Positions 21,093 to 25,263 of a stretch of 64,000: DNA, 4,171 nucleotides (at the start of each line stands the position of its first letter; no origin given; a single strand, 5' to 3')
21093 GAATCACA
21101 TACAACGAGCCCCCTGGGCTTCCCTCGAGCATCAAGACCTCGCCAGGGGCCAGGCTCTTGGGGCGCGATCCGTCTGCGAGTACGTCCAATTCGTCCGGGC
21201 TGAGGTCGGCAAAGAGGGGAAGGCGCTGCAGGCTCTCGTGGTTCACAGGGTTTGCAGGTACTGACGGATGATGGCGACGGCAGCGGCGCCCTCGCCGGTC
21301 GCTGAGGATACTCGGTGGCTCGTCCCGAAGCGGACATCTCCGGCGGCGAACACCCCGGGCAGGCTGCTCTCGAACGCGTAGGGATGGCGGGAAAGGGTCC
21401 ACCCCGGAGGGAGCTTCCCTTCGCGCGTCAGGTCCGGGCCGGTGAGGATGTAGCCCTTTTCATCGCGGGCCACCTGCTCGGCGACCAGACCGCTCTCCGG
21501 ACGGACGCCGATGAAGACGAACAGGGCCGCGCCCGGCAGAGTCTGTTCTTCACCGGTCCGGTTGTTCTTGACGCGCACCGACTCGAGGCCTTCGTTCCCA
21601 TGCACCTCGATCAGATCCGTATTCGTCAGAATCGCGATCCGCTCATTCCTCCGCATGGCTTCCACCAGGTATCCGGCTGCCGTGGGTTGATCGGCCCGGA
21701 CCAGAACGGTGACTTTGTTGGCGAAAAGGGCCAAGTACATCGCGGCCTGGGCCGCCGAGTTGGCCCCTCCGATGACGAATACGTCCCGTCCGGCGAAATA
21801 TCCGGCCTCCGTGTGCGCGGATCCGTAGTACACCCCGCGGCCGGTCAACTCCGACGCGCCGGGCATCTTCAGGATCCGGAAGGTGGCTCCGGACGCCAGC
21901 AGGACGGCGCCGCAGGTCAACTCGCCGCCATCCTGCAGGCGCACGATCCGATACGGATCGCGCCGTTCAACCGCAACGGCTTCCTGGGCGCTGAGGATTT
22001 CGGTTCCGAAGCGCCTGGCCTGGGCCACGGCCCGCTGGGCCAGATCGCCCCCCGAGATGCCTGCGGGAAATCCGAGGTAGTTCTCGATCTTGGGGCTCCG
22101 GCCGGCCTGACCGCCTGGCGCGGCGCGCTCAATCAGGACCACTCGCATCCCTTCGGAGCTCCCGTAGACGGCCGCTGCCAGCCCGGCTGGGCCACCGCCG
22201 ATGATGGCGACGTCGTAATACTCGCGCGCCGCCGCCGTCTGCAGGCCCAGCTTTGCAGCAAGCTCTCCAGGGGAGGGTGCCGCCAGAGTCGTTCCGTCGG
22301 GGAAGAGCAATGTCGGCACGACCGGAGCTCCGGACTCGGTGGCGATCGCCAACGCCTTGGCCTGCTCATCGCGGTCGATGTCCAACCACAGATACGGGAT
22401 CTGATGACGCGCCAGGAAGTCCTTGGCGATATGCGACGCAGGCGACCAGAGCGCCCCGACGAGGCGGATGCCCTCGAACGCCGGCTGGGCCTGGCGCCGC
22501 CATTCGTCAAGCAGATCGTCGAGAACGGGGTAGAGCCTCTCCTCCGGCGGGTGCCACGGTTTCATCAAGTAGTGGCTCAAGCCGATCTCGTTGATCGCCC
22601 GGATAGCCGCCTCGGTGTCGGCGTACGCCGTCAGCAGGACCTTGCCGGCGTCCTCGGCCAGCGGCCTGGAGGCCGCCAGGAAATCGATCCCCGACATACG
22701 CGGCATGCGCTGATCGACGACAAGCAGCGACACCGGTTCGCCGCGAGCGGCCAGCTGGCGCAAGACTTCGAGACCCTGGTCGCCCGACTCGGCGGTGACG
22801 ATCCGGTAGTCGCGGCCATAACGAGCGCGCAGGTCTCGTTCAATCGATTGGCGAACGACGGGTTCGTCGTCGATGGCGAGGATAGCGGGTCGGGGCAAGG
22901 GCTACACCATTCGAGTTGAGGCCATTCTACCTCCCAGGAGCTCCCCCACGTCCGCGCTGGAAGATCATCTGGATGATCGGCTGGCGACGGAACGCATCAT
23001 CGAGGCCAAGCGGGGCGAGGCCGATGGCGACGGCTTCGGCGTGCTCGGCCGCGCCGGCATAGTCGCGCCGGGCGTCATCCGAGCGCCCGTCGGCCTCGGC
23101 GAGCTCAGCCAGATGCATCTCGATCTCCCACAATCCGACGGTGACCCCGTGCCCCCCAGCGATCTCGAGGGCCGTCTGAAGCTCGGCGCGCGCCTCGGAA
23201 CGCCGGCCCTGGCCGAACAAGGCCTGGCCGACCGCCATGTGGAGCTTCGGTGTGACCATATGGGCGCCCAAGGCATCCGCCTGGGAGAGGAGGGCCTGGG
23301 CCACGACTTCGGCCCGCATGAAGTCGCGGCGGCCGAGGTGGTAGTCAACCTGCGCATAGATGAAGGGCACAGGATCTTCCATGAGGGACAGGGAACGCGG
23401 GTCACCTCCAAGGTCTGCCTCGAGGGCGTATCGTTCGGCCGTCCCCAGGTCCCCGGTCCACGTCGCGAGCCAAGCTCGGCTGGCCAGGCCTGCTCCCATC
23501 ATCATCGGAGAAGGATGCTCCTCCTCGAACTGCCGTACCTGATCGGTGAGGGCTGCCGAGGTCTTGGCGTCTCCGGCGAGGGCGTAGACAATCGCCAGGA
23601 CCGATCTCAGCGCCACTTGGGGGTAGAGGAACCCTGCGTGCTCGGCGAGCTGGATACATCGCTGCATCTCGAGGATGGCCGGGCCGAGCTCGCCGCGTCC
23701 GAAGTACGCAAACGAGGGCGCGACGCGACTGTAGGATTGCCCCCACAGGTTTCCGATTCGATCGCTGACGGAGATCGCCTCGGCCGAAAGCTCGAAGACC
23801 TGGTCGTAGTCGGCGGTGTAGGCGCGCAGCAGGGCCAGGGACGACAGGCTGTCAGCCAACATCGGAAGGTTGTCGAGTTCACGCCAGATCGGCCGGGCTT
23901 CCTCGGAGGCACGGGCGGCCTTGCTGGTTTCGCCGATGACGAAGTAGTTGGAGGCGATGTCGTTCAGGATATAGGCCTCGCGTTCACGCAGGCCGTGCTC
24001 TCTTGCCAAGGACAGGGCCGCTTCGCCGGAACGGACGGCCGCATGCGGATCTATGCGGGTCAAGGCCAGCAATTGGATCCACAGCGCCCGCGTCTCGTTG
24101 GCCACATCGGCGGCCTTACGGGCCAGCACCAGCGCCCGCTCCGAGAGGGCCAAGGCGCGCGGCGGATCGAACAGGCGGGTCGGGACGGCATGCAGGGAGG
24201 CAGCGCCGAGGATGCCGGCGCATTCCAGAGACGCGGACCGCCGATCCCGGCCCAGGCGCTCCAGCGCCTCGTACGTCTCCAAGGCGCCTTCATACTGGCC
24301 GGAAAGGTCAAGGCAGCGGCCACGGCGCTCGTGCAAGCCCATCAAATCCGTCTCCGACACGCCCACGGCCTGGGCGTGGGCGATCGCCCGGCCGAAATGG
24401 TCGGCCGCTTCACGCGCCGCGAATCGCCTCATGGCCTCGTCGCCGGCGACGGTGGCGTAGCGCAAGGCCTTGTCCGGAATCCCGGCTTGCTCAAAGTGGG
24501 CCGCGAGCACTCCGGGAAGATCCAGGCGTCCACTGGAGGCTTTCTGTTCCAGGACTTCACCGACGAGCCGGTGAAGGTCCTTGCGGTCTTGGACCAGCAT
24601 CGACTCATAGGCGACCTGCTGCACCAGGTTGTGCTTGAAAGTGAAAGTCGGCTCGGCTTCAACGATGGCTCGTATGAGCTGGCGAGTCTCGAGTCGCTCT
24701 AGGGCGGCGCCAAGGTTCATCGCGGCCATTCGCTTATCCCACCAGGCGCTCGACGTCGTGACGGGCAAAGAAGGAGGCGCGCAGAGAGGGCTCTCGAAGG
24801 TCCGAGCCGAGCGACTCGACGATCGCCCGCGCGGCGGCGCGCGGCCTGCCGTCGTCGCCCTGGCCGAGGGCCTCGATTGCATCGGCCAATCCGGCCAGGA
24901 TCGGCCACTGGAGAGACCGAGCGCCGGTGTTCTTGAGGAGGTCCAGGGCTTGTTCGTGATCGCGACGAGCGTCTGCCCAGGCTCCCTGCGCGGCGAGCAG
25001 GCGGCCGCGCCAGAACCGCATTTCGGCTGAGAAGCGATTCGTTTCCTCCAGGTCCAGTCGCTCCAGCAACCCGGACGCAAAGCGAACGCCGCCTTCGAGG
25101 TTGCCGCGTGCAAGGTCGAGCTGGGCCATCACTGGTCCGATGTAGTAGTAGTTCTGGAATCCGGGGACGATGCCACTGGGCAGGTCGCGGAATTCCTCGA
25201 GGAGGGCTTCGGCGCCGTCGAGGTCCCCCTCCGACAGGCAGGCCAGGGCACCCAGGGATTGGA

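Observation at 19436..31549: Seven-gene single-strand cyclic-nucleotide circuit: one cyclase 'writer', two different CNB 'readers' and a flavoprotein response-regulator output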

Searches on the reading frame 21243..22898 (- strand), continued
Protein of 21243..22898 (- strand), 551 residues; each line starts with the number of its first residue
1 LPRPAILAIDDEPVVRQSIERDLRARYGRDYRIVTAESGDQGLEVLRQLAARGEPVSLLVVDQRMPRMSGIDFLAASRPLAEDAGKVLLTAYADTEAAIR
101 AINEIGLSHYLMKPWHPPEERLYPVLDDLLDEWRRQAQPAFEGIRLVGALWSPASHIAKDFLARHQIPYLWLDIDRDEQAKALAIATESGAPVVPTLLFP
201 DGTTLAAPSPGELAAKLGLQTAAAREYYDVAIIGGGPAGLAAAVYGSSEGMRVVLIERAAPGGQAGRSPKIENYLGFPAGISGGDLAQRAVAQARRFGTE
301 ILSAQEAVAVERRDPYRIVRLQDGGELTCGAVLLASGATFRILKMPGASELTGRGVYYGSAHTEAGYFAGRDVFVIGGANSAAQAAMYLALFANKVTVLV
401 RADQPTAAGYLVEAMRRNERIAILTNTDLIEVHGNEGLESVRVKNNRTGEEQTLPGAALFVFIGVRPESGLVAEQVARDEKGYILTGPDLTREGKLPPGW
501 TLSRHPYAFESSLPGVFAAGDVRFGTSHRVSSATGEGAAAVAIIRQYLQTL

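Call 19: search_solved_structures(query=window:21243-22898:-, max_evalue=1e-10, show_alignments=2)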
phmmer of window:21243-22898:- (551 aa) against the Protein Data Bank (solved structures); distinct sequences matched with E-value up to 1e-10: 62 (the best 60 are shown).
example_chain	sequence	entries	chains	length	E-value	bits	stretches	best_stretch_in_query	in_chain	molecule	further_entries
7jyp_A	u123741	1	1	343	4.2e-50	174.1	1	217-541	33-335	Thioredoxin reductase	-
4gcm_A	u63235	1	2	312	1.6e-49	172.2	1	228-549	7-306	Thioredoxin reductase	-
2a87_A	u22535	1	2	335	9.7e-49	169.6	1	227-544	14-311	Thioredoxin reductase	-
9xub_A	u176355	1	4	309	1.9e-48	168.6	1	229-544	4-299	Thioredoxin reductase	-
5uwy_A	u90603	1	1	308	8.1e-47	163.3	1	227-550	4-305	Thioredoxin reductase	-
5uth_A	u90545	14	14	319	1.3e-46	162.5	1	224-542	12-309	Thioredoxin reductase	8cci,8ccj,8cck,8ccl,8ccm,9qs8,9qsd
7aaw_A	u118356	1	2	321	2.1e-46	161.9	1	223-550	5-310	Thioredoxin reductase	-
2q7v_A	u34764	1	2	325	3.1e-44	154.7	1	221-486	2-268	Thioredoxin reductase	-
5mh4_A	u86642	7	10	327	3.5e-43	151.3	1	225-541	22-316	Thioredoxin reductase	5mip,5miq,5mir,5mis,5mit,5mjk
3itj_A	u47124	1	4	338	7.8e-42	146.8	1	221-550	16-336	Thioredoxin reductase 1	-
3d8x_A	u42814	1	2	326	1.7e-41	145.7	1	229-550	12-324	Thioredoxin reductase 1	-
31lc_A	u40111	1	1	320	8.9e-41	143.3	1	227-551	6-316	Thioredoxin reductase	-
7p9e_A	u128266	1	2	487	4.6e-40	141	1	229-548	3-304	Thioredoxin reductase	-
7p9d_A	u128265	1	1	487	4.9e-40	140.9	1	229-548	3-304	Thioredoxin reductase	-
6bwt_A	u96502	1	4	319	5.9e-39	137.3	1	225-550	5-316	Thioredoxin reductase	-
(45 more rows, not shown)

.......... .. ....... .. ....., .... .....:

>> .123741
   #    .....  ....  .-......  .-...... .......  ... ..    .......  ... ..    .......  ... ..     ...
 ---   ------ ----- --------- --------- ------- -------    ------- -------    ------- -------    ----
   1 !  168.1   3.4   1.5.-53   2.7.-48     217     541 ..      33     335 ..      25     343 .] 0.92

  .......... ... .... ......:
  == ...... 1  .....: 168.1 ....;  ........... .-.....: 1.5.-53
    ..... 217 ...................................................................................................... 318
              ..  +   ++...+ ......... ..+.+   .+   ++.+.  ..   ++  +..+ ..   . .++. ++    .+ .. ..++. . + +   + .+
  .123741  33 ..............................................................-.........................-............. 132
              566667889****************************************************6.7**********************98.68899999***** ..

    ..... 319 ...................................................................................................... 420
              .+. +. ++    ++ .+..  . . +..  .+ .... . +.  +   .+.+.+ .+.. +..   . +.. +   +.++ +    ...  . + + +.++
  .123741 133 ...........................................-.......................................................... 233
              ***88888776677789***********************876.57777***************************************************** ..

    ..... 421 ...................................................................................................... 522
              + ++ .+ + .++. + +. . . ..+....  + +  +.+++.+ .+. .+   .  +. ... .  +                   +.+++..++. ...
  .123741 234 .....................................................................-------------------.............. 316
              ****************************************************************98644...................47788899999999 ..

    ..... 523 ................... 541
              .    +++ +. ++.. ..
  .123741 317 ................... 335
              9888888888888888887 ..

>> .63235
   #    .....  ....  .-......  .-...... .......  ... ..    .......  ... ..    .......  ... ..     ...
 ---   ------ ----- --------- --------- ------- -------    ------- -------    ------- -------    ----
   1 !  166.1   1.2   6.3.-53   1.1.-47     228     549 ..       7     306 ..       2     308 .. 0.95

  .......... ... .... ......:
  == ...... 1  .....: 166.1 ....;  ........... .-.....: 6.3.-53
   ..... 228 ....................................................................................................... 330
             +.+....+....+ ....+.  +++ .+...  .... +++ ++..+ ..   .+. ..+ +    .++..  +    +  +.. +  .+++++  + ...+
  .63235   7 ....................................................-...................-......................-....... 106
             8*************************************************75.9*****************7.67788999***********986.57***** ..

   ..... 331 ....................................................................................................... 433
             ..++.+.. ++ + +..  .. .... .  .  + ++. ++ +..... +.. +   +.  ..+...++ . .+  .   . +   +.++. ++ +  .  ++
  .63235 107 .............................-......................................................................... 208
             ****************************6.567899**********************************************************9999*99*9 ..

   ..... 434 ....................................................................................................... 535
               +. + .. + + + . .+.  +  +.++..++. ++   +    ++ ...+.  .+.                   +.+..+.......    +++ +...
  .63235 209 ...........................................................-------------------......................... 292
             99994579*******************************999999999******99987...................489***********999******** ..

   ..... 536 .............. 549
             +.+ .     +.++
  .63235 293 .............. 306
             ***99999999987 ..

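Call 55: predict_structure(alignment_id=A2)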
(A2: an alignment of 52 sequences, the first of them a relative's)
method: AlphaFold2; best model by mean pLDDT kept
length: 551 residues; sequences in the alignment: 52
mean_pLDDT: 83.7   pTM: 0.68
mean pLDDT of the five models: 83.7, 83.6, 81.3, 77.5, 74.0
residues with pLDDT >= 90: 224; 70-90: 252; 50-70: 51; < 50: 24
segments of 3 or more residues with pLDDT < 50: 260-281
pLDDT, mean of each block of 10 residues (from residue 1): 87 89 89 94 94 89 88 89 86 59 67 70 80 63 80 81 74 81 74 87 89 86 91 89 94 83 37 40 66 89 88 92 93 86 87 80 74 89 82 93 86 89 96 92 97 96 80 90 92 85 93 95 80 86 95 82
secondary structure, 60 per line:
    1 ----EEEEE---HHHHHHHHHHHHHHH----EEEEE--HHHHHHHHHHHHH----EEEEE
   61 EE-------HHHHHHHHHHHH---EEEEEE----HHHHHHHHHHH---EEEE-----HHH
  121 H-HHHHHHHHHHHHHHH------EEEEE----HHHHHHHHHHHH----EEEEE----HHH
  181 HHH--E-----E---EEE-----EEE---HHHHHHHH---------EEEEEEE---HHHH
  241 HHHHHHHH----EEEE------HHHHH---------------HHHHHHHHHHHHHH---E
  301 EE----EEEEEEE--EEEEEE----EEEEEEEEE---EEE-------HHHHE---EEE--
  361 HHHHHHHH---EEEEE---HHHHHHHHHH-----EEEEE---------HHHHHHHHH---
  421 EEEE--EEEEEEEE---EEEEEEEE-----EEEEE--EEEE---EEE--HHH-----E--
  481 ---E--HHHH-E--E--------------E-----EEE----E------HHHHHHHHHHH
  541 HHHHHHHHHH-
elements in order: E5-9 H13-27 E32-36 H39-51 E56-62 H70-81 E85-90 H95-105 E109-112 H118-121 H123-137 E144-148 H153-164 E169-173 H178-183 E196-198 E204-206 H210-217 E227-233 H237-248 E253-256 H263-267 H283-296 E300-302 E307-313 E316-321 E326-334 E338-340 H348-351 E356-358 H361-368 E372-376 H380-389 E395-399 H409-417 E421-424 E427-434 E438-445 E451-455 E458-461 E465-467 H487-490 E516-518 H530-550

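Call 59: fold_search(model_id=the predicted structure, library=pdb)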
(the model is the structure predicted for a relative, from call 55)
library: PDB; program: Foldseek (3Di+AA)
matches with E <= 10: 1964; with E <= 0.001: 1247
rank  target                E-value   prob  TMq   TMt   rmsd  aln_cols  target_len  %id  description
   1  7jyp                  3.6e-31  1.00  0.38  0.63   7.0       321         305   32  Structure of thioredoxin reductase from the thermophilic eubacterium Thermosipho africanus TCF52B (released 2021-10-06)
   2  9xub_A                3.6e-31  1.00  0.37  0.63   7.7       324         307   35  Crystal Structure of Thioredoxin reductase from Mycobacterium tuberculosis. (released 2026-02-04)
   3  8cci                  5.0e-31  1.00  0.38  0.63   7.3       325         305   34  Crystal structure of Mycobacterium smegmatis thioredoxin reductase (released 2023-07-26)
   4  7aaw_A                5.6e-31  1.00  0.38  0.61   7.5       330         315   32  Thioredoxin Reductase from Bacillus cereus (released 2021-09-15)
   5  2q7v_A                9.2e-31  1.00  0.37  0.60   8.0       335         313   32  Crystal Structure of Deinococcus Radiodurans Thioredoxin Reductase (released 2008-07-08)
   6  5mh4                  1.2e-30  1.00  0.52  0.94   2.3       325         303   30  Crystal Structure of Lactococcus lactis Thioredoxin Reductase (FR conformation) (released 2017-04-12)
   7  5uth                  1.6e-30  1.00  0.38  0.63   7.6       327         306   34  Crystal structure of thioredoxin reductase from Mycobacterium smegmatis in complex with FAD (released 2017-03-08)
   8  4gcm_B                1.8e-30  1.00  0.38  0.62   7.0       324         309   33  Crystal structure of a thioredoxine reductase (trxB) from Staphylococcus aureus subsp. aureus Mu50 at 1.80 A resolutio (released 2012-08-29)
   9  2q7v_B                2.0e-30  1.00  0.37  0.62   7.5       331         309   32  Crystal Structure of Deinococcus Radiodurans Thioredoxin Reductase (released 2008-07-08)
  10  2q0l_A                4.8e-30  1.00  0.37  0.61   7.7       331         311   30  Helicobacter pylori thioredoxin reductase reduced by sodium dithionite in complex with NADP+ (released 2007-07-03)
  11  9xub_C                5.1e-30  1.00  0.38  0.63   7.6       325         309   35  Crystal Structure of Thioredoxin reductase from Mycobacterium tuberculosis. (released 2026-02-04)
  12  5uwy                  5.4e-30  1.00  0.37  0.61   7.6       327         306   32  The crystal structure of thioredoxin reductase from Streptococcus pyogenes MGAS5005 (released 2017-03-15)
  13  7aaw_B                6.0e-30  1.00  0.37  0.61   7.6       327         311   32  Thioredoxin Reductase from Bacillus cereus (released 2021-09-15)
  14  4gcm_A                6.4e-30  1.00  0.37  0.62   7.2       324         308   33  Crystal structure of a thioredoxine reductase (trxB) from Staphylococcus aureus subsp. aureus Mu50 at 1.80 A resolutio (released 2012-08-29)
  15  4o5q                  8.0e-30  1.00  0.38  0.40  29.2       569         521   22  Crystal Structure of the Alkylhydroperoxide Reductase AhpF from Escherichia coli (released 2014-11-05)
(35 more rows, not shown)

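Call 64: search_protein_families(library=padloc, proteins=[window:21243-22898:-], max_evalue=0.001)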
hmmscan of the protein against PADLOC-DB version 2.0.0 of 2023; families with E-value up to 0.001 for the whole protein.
window:21243-22898:- (551 aa): 0 families

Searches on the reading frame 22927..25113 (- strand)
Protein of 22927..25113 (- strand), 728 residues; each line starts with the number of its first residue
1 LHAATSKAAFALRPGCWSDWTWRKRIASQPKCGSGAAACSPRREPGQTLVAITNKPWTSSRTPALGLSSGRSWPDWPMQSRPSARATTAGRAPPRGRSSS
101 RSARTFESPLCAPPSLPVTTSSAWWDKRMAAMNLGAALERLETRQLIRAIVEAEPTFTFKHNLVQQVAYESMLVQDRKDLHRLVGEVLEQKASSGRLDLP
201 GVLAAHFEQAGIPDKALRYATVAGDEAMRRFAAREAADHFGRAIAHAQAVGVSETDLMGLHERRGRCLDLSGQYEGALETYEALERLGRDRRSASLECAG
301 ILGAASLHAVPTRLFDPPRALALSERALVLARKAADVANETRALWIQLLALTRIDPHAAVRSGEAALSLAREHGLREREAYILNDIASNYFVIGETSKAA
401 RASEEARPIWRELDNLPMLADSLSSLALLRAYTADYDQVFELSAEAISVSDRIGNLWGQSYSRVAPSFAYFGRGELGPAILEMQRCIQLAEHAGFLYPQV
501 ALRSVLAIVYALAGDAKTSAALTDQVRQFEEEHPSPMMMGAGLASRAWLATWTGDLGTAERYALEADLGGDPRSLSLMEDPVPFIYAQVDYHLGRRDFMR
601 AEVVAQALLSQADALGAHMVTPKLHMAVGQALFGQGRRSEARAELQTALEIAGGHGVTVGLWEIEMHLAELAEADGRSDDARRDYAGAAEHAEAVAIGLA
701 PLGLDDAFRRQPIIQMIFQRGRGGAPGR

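Call 4: search_protein_families(library=pfam, proteins=[window:22927-25113:-], max_evalue=0.01)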
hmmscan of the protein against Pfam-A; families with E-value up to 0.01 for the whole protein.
window:22927-25113:- (728 aa): 6 families
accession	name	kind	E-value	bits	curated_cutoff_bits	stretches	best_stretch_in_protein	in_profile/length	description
PF17874.7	TPR_MalT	-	8.5e-07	29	45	1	348-653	9-311/336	MalT-like TPR region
PF13424.12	TPR_12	-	1.5e-05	25.5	30.1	1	380-449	3-74/77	Tetratricopeptide repeat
PF07719.23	TPR_2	-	0.00013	22.3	27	1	622-653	1-32/34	Tetratricopeptide repeat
PF13181.12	TPR_8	-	0.0044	17.5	25.7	0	624-652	3-31/34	Tetratricopeptide repeat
PF00515.34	TPR_1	-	0.0067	16.6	27.8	0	263-282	6-25/34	Tetratricopeptide repeat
PF13414.12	TPR_11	-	0.0097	16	26.8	0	629-651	1-23/42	TPR repeat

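Call 6: search_protein_families(library=ncbifam, proteins=[window:22927-25113:-], max_evalue=0.001)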
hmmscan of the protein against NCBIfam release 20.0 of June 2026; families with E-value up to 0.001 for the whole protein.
window:22927-25113:- (728 aa): 3 families
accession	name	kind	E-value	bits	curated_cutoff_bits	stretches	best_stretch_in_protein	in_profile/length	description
TIGR03903.1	TOMM_kin_cyc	equivalog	8.9e-13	47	705.75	1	134-524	807-1201/1267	TOMM system kinase/cyclase fusion protein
NF041717.1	HaaA_phane_TPR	equivalog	1e-07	30.5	1125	1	334-462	585-714/882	cyclophane-containing RiPP biosynthesis TPR protein HaaT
NF053520.1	HK_Porph_FimS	equivalog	0.00015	20.2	600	0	215-442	43-266/618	sensor histidine kinase FimS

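Call 64: search_protein_families(library=padloc, proteins=[window:22927-24732:-], max_evalue=0.001)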
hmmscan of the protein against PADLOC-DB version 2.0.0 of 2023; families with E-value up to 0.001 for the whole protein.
window:22927-24732:- (601 aa): 0 families
